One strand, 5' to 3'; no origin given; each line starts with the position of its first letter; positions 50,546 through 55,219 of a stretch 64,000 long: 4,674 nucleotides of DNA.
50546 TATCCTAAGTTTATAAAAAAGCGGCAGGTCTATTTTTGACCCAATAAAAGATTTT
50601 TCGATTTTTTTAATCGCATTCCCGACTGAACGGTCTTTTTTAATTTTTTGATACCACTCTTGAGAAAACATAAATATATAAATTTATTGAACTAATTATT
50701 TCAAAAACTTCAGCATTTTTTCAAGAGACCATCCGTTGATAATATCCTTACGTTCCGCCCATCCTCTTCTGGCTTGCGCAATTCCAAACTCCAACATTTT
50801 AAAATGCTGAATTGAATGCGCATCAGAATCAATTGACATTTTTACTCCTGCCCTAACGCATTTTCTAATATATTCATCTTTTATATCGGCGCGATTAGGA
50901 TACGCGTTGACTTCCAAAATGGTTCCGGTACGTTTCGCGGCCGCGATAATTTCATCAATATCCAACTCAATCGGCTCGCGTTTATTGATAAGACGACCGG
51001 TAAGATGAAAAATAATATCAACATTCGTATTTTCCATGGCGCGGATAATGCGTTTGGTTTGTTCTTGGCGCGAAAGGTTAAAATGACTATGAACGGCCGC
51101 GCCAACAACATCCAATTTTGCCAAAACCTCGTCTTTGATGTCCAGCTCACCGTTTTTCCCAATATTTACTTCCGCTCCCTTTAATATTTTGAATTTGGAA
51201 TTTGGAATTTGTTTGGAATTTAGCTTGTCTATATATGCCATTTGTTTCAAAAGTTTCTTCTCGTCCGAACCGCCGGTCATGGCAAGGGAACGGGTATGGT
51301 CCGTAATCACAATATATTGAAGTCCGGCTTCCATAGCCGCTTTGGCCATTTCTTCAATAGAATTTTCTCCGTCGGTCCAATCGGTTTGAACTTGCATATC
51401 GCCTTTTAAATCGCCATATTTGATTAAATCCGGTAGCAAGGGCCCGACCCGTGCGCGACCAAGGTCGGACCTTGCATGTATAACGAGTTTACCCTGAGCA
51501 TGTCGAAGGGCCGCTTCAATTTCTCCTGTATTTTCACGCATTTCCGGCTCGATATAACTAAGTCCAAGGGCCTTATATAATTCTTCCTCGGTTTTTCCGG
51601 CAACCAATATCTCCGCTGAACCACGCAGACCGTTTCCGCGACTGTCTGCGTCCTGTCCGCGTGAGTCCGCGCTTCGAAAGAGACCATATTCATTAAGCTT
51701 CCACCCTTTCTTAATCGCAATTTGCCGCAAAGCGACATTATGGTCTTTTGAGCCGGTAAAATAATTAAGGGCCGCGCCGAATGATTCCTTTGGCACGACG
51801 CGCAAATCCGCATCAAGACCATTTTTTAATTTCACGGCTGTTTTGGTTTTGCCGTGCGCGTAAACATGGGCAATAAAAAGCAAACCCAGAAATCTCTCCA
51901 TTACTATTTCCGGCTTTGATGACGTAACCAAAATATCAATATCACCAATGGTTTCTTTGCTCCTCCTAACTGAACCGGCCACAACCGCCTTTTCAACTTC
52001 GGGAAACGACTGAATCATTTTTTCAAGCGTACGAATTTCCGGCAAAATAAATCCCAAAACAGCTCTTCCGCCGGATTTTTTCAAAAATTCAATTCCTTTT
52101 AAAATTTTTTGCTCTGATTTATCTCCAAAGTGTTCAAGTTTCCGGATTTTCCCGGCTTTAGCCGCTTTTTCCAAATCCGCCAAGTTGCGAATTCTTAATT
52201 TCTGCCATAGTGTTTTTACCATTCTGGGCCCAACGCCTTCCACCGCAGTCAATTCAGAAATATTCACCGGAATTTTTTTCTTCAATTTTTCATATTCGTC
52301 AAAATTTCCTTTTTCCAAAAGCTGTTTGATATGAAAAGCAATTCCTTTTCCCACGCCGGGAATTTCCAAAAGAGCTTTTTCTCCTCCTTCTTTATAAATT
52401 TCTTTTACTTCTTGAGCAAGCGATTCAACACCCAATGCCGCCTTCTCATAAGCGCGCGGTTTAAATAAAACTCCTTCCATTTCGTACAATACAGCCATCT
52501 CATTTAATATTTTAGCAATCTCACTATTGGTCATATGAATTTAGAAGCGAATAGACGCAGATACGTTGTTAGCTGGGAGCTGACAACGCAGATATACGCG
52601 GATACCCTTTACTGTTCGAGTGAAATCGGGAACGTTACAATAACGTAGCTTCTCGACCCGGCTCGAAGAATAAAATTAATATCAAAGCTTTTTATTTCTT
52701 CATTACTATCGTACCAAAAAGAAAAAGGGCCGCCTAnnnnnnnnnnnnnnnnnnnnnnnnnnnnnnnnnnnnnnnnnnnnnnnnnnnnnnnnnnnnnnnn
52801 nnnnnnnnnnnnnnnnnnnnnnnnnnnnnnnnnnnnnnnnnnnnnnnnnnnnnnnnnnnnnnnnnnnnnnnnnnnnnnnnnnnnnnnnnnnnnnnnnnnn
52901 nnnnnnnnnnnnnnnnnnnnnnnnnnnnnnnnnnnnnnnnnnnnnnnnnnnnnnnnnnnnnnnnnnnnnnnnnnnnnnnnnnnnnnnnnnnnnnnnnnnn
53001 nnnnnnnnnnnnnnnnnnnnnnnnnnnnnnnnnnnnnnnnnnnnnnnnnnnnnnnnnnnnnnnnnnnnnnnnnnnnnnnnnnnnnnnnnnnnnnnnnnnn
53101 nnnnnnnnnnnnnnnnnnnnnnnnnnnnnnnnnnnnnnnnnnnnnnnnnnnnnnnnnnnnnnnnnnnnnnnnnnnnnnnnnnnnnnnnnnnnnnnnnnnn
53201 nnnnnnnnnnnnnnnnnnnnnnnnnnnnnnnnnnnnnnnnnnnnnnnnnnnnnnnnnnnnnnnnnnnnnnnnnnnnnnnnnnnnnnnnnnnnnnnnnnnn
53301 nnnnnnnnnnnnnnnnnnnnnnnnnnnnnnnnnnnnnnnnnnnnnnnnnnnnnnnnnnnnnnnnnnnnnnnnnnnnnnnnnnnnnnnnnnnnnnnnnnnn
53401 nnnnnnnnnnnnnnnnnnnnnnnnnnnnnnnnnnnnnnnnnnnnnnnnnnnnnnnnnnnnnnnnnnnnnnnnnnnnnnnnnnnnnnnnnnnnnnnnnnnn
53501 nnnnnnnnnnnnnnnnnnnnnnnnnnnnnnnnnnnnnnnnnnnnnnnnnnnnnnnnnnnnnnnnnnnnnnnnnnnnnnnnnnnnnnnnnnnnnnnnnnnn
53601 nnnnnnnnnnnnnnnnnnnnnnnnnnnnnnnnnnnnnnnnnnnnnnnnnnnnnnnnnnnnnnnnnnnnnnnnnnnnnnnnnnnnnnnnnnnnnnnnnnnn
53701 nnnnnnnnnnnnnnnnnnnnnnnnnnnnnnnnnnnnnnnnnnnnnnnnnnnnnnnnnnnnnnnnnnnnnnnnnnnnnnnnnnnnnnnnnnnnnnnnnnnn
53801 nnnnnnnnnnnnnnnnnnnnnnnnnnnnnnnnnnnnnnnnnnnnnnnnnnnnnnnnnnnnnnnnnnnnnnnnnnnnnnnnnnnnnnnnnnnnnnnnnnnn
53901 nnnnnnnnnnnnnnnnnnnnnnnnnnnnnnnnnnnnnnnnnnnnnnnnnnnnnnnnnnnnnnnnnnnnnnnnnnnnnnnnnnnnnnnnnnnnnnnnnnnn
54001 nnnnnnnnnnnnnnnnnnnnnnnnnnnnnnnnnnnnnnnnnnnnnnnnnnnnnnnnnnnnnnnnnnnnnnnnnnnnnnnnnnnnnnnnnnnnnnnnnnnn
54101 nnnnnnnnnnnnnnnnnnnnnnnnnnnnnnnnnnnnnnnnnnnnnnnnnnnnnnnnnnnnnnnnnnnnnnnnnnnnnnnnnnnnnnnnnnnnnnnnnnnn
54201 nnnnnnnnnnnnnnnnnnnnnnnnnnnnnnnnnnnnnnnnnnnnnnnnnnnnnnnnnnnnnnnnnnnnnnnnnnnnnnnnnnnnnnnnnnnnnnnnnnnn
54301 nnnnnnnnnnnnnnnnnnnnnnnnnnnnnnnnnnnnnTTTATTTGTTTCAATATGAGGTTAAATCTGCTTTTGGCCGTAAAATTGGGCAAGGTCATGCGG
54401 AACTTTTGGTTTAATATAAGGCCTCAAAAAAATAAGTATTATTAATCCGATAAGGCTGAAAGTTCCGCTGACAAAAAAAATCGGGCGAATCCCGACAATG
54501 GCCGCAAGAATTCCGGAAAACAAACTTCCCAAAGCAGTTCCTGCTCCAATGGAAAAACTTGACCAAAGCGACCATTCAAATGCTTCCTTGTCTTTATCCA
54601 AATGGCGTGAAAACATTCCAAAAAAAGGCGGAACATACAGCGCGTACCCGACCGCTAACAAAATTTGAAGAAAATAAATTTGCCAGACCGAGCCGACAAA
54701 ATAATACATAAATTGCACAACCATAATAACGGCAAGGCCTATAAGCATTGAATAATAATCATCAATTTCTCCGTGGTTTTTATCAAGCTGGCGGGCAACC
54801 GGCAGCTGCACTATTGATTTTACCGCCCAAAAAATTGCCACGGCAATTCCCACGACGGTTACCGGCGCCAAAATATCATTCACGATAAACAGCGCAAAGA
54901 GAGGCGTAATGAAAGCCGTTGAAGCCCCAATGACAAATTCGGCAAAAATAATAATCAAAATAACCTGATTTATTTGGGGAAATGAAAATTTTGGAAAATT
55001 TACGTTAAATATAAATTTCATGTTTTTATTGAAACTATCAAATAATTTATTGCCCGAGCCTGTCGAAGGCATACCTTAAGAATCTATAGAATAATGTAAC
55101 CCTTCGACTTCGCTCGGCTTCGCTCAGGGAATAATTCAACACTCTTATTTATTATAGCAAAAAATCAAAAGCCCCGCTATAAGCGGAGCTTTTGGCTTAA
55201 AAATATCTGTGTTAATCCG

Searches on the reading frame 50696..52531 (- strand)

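Call 73: search_protein_families(library=pfam, proteins=[window:50696-52531:-])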
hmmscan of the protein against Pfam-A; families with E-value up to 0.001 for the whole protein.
window:50696-52531:- (611 aa): 7 families
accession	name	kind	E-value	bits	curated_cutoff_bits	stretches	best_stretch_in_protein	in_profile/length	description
PF14791.11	DNA_pol_B_thumb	-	4.1e-24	84.6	25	1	254-333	1-63/63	DNA polymerase beta thumb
PF14716.13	HHH_8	-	5.2e-17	62.4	30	1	1-76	2-72/73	Helix-hairpin-helix domain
PF14520.12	HHH_5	-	2.5e-08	34.7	27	1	92-146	2-54/57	Helix-hairpin-helix domain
PF02811.25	PHP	-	1.8e-07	32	26.4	1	378-510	1-125/164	PHP domain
PF14792.12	DNA_pol_B_palm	-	1.3e-05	25.8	25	1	169-209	14-54/113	DNA polymerase beta palm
PF00633.29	HHH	-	8.6e-05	22.6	24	0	83-104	2-23/30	Helix-hairpin-helix motif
PF01909.29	NTP_transf_2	-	0.00094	20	21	0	169-248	5-76/93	Nucleotidyltransferase domain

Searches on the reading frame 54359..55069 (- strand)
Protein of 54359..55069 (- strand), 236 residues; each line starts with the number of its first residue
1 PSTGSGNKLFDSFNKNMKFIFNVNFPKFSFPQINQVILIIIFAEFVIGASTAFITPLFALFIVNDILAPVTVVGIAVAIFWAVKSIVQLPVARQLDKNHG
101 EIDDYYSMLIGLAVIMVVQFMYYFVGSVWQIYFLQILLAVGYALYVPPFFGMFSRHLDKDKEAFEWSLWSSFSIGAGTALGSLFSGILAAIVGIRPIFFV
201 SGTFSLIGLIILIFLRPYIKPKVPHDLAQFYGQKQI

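Call 73: search_protein_families(library=pfam, proteins=[window:54359-55069:-])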
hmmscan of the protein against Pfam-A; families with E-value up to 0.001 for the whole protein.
window:54359-55069:- (236 aa): 2 families
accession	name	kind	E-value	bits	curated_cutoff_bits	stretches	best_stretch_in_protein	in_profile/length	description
PF07690.21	MFS_1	-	8.2e-21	74.7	33.4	1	41-225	2-183/347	Major Facilitator Superfamily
PF12832.13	MFS_1_like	-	3.9e-08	33.2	25.2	1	35-198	212-371/373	MFS_1 like family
